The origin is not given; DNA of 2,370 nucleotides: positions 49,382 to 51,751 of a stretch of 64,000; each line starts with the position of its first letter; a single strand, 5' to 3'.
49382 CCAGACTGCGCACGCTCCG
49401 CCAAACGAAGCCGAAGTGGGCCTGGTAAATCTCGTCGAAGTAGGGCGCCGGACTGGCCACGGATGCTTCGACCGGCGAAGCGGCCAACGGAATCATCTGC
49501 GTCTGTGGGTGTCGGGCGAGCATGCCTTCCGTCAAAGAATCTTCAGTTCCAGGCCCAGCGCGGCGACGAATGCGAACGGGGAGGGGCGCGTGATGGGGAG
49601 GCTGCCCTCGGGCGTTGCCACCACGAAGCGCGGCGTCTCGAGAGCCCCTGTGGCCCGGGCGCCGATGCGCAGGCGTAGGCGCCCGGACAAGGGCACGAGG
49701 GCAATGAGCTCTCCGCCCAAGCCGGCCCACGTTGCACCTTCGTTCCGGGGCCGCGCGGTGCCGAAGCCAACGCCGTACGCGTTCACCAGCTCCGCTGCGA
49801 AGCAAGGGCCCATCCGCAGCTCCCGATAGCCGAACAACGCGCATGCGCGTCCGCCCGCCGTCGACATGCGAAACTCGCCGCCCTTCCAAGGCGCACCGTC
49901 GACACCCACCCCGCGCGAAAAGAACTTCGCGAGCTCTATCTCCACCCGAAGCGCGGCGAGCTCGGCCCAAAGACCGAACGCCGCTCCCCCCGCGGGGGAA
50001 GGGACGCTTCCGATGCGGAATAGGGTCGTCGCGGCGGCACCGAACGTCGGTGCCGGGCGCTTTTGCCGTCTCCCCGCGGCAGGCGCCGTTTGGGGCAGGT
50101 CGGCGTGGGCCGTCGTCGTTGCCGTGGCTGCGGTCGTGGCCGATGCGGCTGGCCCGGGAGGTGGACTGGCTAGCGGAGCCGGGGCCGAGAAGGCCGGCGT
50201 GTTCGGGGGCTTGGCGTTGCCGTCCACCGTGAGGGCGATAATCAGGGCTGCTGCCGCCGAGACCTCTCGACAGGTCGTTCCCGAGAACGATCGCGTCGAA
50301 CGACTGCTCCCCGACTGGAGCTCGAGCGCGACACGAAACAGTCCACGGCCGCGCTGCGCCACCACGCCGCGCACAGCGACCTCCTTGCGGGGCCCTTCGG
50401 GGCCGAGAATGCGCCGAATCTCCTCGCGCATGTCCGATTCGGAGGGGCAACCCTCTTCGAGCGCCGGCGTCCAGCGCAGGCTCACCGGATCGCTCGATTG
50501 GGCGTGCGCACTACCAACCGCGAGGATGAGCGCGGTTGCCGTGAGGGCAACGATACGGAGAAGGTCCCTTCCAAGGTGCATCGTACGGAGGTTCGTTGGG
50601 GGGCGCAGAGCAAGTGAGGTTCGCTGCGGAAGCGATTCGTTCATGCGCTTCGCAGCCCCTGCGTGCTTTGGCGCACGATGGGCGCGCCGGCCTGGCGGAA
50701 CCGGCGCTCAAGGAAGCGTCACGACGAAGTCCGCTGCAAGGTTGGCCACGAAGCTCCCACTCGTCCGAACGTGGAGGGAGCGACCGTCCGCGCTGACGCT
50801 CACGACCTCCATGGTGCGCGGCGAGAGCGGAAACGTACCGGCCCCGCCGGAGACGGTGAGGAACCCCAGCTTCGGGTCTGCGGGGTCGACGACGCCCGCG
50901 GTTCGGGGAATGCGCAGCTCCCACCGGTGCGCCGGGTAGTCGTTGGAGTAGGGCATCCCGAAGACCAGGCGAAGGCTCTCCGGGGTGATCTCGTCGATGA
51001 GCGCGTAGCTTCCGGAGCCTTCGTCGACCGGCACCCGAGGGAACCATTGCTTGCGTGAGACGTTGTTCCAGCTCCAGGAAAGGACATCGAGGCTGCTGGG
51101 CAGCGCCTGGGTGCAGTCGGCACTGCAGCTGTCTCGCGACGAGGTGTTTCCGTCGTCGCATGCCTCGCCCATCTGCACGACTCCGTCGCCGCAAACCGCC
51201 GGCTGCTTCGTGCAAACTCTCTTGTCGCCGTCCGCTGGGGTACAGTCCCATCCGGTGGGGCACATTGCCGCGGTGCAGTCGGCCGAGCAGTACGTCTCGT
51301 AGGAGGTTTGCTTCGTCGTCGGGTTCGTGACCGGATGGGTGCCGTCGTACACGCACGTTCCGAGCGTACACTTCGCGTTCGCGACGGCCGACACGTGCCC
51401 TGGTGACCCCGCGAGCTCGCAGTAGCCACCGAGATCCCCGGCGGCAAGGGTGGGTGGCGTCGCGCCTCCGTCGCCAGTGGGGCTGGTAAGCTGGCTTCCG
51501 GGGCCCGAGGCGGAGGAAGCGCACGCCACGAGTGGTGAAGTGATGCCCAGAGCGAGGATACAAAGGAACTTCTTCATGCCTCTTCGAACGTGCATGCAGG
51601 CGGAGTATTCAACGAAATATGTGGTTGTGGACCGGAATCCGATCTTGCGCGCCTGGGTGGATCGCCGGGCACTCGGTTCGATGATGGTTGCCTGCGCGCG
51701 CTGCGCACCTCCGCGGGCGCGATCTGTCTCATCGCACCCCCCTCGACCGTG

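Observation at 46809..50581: Third copy of the barrel / ECF sigma / anti-sigma module, here driving an RCC1-repeat propeller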

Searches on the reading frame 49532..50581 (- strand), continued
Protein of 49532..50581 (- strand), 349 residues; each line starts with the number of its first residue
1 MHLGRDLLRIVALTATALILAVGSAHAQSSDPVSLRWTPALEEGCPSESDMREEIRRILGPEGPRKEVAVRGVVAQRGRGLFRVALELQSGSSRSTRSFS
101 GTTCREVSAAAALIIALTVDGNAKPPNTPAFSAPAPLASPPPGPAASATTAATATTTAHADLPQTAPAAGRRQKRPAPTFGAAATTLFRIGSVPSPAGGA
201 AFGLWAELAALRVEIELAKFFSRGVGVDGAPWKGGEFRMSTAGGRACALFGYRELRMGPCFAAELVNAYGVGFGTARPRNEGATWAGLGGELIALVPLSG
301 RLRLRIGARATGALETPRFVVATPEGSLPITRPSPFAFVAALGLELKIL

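Call 107: search_protein_families(library=pfam, max_evalue=0.001, proteins=[L056:6436-7557:+, L052:8427-9755:+])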
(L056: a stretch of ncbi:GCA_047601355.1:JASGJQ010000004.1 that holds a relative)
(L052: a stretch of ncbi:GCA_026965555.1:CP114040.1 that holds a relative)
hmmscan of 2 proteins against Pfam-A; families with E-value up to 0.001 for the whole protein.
L056:6436-7557:+ (374 aa): 2 families
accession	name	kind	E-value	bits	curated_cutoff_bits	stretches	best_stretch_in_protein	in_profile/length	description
PF17557.7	Conotoxin_I2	-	1.3e-12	48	27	0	160-184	1-25/38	I2-superfamily conotoxins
PF08088.17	Toxin_19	-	6.1e-07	29.9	23.2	0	132-157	7-31/40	Conotoxin I-superfamily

L052:8427-9755:+ (443 aa): 0 families

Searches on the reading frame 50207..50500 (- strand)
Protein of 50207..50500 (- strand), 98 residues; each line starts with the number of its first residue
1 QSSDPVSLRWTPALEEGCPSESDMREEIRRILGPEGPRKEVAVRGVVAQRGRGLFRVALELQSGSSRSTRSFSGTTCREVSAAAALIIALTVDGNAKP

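Call 78: predict_structure(alignment_id=A9)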
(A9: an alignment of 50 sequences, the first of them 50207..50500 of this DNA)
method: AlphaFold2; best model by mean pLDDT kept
length: 98 residues; sequences in the alignment: 50
mean_pLDDT: 91.6   pTM: 0.83
mean pLDDT of the five models: 91.6, 91.6, 91.6, 91.2, 91.2
residues with pLDDT >= 90: 75; 70-90: 20; 50-70: 2; < 50: 1
segments of 3 or more residues with pLDDT < 50: none
pLDDT, mean of each block of 10 residues (from residue 1): 78 90 95 87 96 95 95 96 96 88
secondary structure, 60 per line:
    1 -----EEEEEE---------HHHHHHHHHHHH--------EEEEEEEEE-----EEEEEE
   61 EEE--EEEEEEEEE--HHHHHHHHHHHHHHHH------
elements in order: E6-11 H21-32 E41-49 E55-63 E66-74 H77-92

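Call 80: fold_search(model_id=the predicted structure, library=pdb)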
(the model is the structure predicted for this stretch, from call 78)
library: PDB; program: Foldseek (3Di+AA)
matches with E <= 10: 1597; with E <= 0.001: 3
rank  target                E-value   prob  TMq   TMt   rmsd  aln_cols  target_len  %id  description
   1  3tqm_C                7.5e-04  1.00  0.56  0.59   4.4        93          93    8  Structure of an ribosomal subunit interface protein from Coxiella burnetii (released 2011-09-28)
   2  3tqm_B                8.0e-04  1.00  0.57  0.60   4.4        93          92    8  Structure of an ribosomal subunit interface protein from Coxiella burnetii (released 2011-09-28)
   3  8uu7_w                9.7e-04  1.00  0.49  0.48   5.0        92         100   11  Cryo-EM structure of the Listeria innocua 70S ribosome in complex with HflXr, HPF, and E-site tRNA (structure II-B) (released 2024-02-28)
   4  3tqm_A                1.6e-03  1.00  0.57  0.60   4.3        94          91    8  Structure of an ribosomal subunit interface protein from Coxiella burnetii (released 2011-09-28)
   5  4r40_A                1.8e-03  1.00  0.60  0.18   7.0       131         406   14  Crystal Structure of TolB/Pal complex from Yersinia pestis. (released 2014-09-03)
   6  2ywq_C                1.9e-03  1.00  0.58  0.62   3.9        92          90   11  Crystal structure of Thermus thermophilus Protein Y N-terminal domain (released 2008-04-15)
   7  1c5k                  2.1e-03  1.00  0.52  0.16   7.3       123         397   16  THE STRUCTURE OF TOLB, AN ESSENTIAL COMPONENT OF THE TOL-DEPENDENT TRANSLOCATION SYSTEM AND ITS INTERACTIONS WITH THE TR (released 2000-12-06)
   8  8uu4_w                2.3e-03  1.00  0.53  0.52   4.7        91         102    6  Cryo-EM structure of the Listeria innocua 70S ribosome in complex with HPF (structure I-A) (released 2024-02-28)
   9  4r40_C                2.4e-03  1.00  0.57  0.17   6.7       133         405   15  Crystal Structure of TolB/Pal complex from Yersinia pestis. (released 2014-09-03)
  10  4hei_A                3.4e-03  1.00  0.50  0.53   4.6        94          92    3  2A X-RAY STRUCTURE OF HPF from VIBRIO CHOLERAE (released 2012-10-24)
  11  4pwz_B                3.6e-03  1.00  0.57  0.17   6.5       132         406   13  Crystal structure of TolB protein from Yersinia pestis CO92 (released 2014-04-02)
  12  6h4n_x                4.1e-03  1.00  0.56  0.58   3.9        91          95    8  Structure of a hibernating 100S ribosome reveals an inactive conformation of the ribosomal protein S1 - 70S Hibernatin (released 2018-09-05)
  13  3iax_A                4.7e-03  1.00  0.55  0.17   5.7       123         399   13  The crystal structure of the TolB box of Colicin A in complex with TolB reveals important differences in the recruitme (released 2009-10-13)
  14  4pwz_A                5.0e-03  0.99  0.52  0.16   6.8       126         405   13  Crystal structure of TolB protein from Yersinia pestis CO92 (released 2014-04-02)
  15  2ywq_A                5.7e-03  1.00  0.58  0.62   4.1        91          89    8  Crystal structure of Thermus thermophilus Protein Y N-terminal domain (released 2008-04-15)
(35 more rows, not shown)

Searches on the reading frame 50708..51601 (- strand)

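Call 8: search_protein_families(library=pfam, max_evalue=0.1, proteins=[window:50708-51601:-])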
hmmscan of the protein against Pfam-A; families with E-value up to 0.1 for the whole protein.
window:50708-51601:- (297 aa): 1 family
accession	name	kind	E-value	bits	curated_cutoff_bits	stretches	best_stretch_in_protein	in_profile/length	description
PF13948.11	DUF4215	-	3.1e-06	27.8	27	1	114-163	4-46/47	Domain of unknown function (DUF4215)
